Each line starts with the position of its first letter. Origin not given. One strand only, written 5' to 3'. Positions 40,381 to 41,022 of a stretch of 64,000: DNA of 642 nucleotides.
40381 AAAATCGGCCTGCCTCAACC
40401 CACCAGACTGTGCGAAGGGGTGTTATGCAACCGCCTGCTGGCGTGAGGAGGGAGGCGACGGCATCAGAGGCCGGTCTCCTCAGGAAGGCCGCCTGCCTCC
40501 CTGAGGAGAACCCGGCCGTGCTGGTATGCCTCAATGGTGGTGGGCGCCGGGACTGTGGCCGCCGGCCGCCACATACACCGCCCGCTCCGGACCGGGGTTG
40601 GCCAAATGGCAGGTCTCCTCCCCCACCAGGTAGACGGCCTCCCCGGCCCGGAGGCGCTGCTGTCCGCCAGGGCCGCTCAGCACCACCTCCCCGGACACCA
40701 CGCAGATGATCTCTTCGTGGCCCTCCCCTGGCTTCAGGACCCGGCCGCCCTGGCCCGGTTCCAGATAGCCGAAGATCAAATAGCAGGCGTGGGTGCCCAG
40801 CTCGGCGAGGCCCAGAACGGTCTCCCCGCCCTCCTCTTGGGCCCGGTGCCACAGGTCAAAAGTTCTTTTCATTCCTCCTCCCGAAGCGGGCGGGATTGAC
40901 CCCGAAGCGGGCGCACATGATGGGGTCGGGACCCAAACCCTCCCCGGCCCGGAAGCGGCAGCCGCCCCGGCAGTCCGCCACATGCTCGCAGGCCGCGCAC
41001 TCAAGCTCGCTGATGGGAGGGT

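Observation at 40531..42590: Candidate undescribed RiPP/cofactor locus: autonomous 20-codon Cys-rich ORF, terminator, radical SAM/SPASM maturase and cupin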

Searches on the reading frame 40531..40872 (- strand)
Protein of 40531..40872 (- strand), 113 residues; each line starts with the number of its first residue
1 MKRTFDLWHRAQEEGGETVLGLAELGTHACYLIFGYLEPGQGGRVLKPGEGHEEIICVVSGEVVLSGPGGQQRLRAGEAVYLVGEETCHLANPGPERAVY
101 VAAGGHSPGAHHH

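Call 6: search_protein_families(library=ncbifam, proteins=[window:40531-40872:-], max_evalue=1)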
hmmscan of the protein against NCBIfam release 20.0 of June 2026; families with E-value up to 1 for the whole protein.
window:40531-40872:- (113 aa): 5 families
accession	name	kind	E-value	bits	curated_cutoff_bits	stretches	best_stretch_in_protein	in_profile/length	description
NF008373.0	PRK11171.1-2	equivalog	0.00091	18.5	445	1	27-98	67-136/274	(S)-ureidoglycine aminohydrolase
NF040771.1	AAH_UGLYAH2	exception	0.03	13.5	350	1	37-97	70-130/267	bifunctional allantoicase/(S)-ureidoglycine aminohydrolase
TIGR03214.2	ura-cupin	equivalog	0.038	13.5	200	1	37-95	54-113/249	(S)-ureidoglycine aminohydrolase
NF007408.0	PRK09943.1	equivalog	0.1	12.1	211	1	33-89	110-164/185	HTH-type transcriptional regulator PuuR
NF008376.0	PRK11171.1-5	equivalog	0.17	11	338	1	37-100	75-138/278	(S)-ureidoglycine aminohydrolase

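Call 7: search_protein_families(library=pfam, proteins=[window:40531-40872:-], max_evalue=1)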
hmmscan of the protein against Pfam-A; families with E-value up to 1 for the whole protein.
window:40531-40872:- (113 aa): 2 families
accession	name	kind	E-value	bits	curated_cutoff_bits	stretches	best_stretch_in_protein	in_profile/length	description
PF07883.17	Cupin_2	-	1.2e-05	25.4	27.2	1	37-102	5-68/70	Cupin domain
PF05899.18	Cupin_3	-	0.045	13.9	23.5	1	52-83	25-57/74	EutQ-like cupin domain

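Call 72: find_homologous_proteins(query=window:40531-40872:-)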
Query window:40531-40872:- (113 aa): 103 proteins with E <= 0.001 among 178 candidates.
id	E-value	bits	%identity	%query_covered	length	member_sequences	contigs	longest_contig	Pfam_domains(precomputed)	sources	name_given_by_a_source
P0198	2.1e-63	229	93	100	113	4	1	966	PF07883.18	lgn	-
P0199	4.0e-61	222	88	100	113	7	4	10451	PF07883.18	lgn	-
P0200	2.2e-55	204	83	100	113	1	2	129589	-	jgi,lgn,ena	-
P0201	4.3e-54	199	78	100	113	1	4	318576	PF07883.18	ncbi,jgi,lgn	jgi:uncharacterized cupin superfamily protein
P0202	1.2e-43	166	68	100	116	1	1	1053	PF07883.18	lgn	-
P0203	3.7e-43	164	64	100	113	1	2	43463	-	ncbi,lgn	-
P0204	4.8e-43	164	64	100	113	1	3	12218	PF07883.18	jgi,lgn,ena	-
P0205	1.1e-40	156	64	91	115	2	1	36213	-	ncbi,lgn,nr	ncbi:MAG: hypothetical protein PHW74_03315 [Desulfobacca sp.]|nr:hypothetical protein [Desulfobacca 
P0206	1.1e-37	147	61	96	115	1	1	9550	-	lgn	-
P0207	2.4e-37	145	65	99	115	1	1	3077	PF07883.18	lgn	-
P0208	1.3e-36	143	61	96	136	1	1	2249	-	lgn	-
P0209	4.3e-35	138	63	99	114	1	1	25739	-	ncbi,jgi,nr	ncbi:MAG: hypothetical protein C4525_14720 [Desulfarculus sp.]|nr:MAG: hypothetical protein C4525_14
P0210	5.5e-35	138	61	96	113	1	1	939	-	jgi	-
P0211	8.5e-35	137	58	100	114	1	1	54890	-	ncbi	-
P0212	2.4e-34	136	62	99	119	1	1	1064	-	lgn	-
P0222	4.5e-33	132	59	91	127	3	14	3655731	-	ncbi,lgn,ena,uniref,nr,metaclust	ncbi:hypothetical protein Deba_2273 [Desulfarculus baarsii DSM 2075]|uniref:Cupin 2 conserved barrel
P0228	9.4e-33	131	57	96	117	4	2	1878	PF07883.18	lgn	-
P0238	4.2e-32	128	54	91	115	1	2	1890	PF07883.18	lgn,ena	-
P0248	2.9e-31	126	59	98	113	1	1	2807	PF07883.18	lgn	-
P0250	3.6e-31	125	58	100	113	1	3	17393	PF07883.18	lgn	-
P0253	5.8e-31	125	56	98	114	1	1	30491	PF07883.18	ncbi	-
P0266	3.8e-29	119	51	100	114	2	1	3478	PF07883.18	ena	-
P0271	1.3e-28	117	52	91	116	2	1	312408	PF07883.18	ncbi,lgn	-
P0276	3.4e-27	113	53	89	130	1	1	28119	PF07883.18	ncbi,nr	ncbi:MAG: cupin domain-containing protein [Deltaproteobacteria bacterium]|nr:cupin domain-containing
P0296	4.1e-23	99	51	100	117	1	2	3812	PF07883.18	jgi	jgi:mannose-6-phosphate isomerase-like protein (cupin superfamily)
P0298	2.9e-22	97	51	88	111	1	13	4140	PF07883.18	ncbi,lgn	-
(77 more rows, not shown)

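Call 73: find_encoding_contigs(protein=P0222, flank=5000, max_places=2)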
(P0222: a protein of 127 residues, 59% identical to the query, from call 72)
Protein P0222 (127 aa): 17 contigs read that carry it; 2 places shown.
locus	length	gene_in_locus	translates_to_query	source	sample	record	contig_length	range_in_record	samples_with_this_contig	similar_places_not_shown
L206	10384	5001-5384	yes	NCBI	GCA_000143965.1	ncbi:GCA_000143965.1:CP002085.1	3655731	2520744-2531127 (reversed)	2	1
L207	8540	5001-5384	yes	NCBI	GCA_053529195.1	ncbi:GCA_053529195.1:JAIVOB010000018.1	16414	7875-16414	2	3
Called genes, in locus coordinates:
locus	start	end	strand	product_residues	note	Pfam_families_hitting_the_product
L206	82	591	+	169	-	-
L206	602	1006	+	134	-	PF21758:LpdD_chaperone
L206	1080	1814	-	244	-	PF10502:Peptidase_S26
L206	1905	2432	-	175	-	PF01699:Na_Ca_ex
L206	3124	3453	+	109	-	-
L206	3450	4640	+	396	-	PF04055:Radical_SAM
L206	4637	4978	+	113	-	PF02635:DsrE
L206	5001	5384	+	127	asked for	-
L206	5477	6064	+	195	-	-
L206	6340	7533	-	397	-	PF03773:ArsP_1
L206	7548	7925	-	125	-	PF01022:HTH_5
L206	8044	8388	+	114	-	PF01022:HTH_5, PF12840:HTH_20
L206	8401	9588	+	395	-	PF03773:ArsP_1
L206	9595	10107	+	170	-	PF13192:Thioredoxin_3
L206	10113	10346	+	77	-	PF13192:Thioredoxin_3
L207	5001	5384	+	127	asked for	-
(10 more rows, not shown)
